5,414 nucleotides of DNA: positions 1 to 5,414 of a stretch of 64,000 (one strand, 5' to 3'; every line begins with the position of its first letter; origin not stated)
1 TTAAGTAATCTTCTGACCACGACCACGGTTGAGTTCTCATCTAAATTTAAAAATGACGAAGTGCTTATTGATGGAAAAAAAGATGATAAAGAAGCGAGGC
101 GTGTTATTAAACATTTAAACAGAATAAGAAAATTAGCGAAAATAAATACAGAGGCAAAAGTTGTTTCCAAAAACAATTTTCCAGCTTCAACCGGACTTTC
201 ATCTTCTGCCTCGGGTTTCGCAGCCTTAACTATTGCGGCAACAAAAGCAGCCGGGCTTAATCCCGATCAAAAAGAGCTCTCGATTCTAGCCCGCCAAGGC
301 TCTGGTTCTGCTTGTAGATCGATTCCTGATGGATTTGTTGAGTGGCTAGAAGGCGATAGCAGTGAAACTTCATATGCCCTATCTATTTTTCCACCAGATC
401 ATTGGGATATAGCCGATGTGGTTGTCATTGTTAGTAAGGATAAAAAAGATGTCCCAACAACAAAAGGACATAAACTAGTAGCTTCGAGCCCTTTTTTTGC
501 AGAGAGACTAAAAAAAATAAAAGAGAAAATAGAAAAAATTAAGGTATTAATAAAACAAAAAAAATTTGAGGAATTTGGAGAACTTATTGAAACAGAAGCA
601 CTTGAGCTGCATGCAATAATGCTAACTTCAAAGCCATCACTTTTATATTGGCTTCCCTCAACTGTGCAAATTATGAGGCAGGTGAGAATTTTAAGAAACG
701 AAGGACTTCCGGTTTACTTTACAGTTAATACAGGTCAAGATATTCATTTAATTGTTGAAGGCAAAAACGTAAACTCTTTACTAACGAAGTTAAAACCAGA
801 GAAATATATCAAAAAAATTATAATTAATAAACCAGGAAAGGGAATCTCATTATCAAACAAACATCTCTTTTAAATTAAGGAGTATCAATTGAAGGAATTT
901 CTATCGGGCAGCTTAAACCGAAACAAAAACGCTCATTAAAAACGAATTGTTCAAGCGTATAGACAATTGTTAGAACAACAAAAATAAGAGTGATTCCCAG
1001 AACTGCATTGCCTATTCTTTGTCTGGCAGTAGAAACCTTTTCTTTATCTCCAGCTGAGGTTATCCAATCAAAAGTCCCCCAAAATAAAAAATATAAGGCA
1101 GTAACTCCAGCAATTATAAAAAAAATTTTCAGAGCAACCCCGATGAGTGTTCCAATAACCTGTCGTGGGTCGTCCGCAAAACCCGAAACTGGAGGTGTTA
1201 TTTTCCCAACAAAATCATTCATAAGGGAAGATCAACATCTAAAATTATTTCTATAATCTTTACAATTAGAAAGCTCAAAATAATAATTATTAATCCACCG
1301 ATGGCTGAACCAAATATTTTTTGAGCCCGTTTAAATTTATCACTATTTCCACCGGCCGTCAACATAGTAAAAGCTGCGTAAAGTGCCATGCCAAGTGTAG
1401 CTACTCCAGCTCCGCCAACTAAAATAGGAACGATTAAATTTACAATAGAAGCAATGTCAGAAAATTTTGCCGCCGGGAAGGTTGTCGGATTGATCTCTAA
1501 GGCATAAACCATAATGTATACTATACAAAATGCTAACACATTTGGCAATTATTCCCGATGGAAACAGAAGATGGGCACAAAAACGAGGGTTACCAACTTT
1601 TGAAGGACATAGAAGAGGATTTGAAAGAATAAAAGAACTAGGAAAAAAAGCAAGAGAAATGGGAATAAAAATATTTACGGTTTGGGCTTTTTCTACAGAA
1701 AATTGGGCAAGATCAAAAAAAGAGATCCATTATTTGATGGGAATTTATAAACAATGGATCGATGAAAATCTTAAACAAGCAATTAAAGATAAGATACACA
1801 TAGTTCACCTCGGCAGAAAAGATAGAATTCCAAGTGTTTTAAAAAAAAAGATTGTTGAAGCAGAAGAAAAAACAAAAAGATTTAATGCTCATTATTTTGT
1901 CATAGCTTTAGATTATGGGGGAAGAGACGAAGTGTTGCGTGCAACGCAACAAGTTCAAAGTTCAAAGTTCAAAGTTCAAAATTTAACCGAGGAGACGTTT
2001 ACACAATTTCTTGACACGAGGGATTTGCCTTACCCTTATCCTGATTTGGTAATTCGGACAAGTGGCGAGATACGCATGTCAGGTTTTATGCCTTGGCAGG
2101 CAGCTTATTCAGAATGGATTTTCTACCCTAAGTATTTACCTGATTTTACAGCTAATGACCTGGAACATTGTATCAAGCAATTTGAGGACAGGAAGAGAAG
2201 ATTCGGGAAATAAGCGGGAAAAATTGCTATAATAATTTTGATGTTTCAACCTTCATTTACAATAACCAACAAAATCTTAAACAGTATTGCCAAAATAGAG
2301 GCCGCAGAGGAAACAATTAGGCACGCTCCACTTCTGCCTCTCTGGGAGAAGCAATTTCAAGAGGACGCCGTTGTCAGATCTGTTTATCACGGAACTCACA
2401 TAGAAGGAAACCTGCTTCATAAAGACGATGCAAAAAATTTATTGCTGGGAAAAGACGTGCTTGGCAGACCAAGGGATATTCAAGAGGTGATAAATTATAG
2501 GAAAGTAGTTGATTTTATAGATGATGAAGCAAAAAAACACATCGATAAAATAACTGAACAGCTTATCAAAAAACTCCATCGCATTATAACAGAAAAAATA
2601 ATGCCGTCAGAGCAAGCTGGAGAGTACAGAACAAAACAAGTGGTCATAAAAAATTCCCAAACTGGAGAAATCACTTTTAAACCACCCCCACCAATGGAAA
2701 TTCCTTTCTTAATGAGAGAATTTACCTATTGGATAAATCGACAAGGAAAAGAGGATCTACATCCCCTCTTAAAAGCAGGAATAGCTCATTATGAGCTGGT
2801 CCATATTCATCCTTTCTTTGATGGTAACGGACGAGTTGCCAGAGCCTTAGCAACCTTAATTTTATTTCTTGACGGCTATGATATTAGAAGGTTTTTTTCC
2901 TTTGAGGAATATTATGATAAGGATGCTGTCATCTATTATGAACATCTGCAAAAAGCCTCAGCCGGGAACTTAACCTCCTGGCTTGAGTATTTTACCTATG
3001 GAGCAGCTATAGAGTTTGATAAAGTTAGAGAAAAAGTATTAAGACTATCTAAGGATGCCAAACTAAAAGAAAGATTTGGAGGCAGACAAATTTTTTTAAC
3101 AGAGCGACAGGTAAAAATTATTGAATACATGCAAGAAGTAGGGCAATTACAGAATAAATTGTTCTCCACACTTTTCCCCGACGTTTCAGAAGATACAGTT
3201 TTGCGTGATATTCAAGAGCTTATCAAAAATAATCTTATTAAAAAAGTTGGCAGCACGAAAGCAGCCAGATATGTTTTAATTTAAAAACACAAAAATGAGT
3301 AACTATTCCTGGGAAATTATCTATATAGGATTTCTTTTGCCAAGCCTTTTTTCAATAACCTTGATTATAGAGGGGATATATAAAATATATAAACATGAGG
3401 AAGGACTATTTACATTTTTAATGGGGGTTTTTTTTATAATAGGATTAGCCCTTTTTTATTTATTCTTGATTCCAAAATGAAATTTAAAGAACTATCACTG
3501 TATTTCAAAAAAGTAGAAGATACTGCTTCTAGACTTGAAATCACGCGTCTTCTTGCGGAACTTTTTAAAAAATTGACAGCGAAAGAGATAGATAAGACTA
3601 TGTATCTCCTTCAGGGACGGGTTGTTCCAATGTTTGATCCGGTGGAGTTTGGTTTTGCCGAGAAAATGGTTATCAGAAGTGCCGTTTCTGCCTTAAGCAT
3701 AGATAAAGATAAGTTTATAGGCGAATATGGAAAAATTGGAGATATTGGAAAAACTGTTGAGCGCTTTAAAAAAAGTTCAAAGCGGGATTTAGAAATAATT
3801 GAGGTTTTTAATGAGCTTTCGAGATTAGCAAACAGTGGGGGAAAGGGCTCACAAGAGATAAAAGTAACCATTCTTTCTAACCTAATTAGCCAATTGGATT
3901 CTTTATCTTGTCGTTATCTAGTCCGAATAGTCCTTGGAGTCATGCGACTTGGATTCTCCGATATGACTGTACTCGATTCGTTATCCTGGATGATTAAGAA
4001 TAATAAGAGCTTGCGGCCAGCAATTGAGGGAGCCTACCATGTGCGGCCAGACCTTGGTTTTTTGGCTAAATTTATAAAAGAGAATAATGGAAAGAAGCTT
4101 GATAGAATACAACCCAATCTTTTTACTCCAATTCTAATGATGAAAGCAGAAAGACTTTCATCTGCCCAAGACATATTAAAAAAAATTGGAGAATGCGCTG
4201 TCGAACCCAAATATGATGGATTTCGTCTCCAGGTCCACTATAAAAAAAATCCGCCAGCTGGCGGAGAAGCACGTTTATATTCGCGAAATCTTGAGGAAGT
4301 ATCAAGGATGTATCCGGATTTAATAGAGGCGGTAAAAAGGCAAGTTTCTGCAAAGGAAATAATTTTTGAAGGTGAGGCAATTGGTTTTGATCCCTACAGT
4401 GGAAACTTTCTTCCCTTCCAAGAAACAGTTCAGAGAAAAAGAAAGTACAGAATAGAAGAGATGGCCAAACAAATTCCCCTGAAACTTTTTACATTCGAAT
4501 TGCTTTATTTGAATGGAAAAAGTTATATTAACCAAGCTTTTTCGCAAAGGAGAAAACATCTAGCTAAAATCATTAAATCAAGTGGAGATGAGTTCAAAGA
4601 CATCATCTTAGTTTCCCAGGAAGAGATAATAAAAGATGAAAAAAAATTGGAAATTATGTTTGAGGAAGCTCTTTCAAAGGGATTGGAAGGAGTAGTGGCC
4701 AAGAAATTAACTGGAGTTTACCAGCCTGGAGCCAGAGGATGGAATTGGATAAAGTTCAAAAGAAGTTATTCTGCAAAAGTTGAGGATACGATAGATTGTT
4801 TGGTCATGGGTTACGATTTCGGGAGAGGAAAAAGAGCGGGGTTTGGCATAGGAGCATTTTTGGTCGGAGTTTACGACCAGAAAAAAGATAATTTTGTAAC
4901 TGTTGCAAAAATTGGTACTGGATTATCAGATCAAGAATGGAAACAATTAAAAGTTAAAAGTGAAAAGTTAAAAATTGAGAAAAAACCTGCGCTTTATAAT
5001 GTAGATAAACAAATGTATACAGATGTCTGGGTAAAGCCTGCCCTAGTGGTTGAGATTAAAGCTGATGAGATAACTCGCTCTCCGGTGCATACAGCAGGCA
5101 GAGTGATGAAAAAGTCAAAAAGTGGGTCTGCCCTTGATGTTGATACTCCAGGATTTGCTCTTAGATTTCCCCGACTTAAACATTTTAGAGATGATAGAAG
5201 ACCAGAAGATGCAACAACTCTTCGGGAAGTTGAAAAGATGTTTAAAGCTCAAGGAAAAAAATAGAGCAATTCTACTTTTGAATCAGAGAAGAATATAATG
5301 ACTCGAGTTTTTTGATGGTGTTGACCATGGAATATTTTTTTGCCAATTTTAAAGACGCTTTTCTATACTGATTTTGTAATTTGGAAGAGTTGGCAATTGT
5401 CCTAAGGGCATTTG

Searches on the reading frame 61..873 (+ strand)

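Call 88: search_protein_families(library=pfam, proteins=[window:61-873:+], max_evalue=0.01)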
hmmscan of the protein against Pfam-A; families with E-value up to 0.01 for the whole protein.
window:61-873:+ (270 aa): 4 families
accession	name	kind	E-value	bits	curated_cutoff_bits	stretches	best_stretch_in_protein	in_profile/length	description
PF22700.2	MVD-like_N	-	5.5e-36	124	27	1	2-106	51-157/157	Diphosphomevalonate decarboxylase-like N-terminal domain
PF18376.6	MDD_C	-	2.1e-15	57.5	23.2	1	120-245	2-131/186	Mevalonate 5-diphosphate decarboxylase C-terminal domain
PF00288.32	GHMP_kinases_N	-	1.7e-08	35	22.3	1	15-85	6-71/87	GHMP kinases N terminal domain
PF21433.2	M3K_C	-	3.7e-05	24.6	27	1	132-238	2-105/105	Mevalonate-3-kinase, C-terminal domain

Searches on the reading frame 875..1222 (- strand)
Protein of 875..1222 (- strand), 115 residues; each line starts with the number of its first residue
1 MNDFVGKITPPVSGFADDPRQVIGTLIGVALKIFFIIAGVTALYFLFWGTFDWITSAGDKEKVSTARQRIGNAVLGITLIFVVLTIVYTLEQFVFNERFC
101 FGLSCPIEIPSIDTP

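Call 88: search_protein_families(library=pfam, proteins=[window:875-1222:-], max_evalue=0.01)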
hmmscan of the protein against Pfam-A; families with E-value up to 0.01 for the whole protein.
window:875-1222:- (115 aa): 1 family
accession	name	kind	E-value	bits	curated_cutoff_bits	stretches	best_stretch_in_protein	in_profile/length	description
PF18895.5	T4SS_pilin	-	4e-07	30.5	26.6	1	22-90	4-71/71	Type IV secretion system pilin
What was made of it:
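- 875..1548 (-): Outside the finding: a tandem pair of further VirB2-like pilin genes (875-1222 and 1219-1548). 875-1222: PF18895 30.5 bits (call 88).
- On PF18895 T4SS_pilin (VirB2-like pilins of Patescibacteria): Also 30.5 bits for 875-1222, call 88.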

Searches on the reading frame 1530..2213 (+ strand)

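Call 88: search_protein_families(library=pfam, proteins=[window:1530-2213:+], max_evalue=0.01)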
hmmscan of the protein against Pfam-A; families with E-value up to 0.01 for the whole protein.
window:1530-2213:+ (227 aa): 1 family
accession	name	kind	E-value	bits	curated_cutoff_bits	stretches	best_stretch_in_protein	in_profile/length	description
PF01255.24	Prenyltransf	-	4.6e-70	236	27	1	8-226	1-219/219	Putative undecaprenyl diphosphate synthase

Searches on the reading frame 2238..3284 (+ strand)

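Call 6: search_protein_families(library=pfam, proteins=[window:2238-3284:+], max_evalue=0.001)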
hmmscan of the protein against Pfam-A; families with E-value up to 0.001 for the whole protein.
window:2238-3284:+ (348 aa): 2 families
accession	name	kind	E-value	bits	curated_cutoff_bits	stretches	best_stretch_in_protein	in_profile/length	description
PF02661.23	Fic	-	1.2e-24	87.4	24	1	105-209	2-93/93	Fic/DOC family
PF08220.18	HTH_DeoR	-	0.00029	20.9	21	1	290-337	1-47/57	DeoR-like helix-turn-helix domain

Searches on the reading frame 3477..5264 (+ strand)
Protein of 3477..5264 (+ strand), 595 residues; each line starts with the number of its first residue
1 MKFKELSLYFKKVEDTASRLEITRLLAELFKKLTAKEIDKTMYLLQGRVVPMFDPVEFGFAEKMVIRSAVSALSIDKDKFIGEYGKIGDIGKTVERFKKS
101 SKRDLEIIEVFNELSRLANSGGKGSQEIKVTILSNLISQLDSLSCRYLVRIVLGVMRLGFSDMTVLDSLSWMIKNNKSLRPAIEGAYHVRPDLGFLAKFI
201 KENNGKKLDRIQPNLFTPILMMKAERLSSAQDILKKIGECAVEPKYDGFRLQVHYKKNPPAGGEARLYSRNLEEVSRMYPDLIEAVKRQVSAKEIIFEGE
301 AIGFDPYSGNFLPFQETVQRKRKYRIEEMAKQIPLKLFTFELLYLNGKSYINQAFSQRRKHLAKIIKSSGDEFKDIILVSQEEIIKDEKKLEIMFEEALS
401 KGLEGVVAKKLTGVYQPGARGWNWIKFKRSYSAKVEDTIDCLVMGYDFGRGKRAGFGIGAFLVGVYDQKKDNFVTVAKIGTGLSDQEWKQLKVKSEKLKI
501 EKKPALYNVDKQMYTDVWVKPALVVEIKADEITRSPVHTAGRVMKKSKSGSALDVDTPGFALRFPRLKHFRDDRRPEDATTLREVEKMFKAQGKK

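Call 6: search_protein_families(library=pfam, proteins=[window:3477-5264:+], max_evalue=0.001)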
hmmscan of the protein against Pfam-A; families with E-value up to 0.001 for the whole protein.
window:3477-5264:+ (595 aa): 3 families
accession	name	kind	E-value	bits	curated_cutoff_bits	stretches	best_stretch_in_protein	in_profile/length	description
PF01068.26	DNA_ligase_A_M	-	2e-51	175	26.2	1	222-428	2-204/204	ATP dependent DNA ligase domain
PF04675.19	DNA_ligase_A_N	-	1.3e-34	120.3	24.6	1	2-169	1-173/174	DNA ligase N terminus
PF04679.21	DNA_ligase_A_C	-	5.4e-22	78.5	27.5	1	457-574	4-94/94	ATP dependent DNA ligase C terminal region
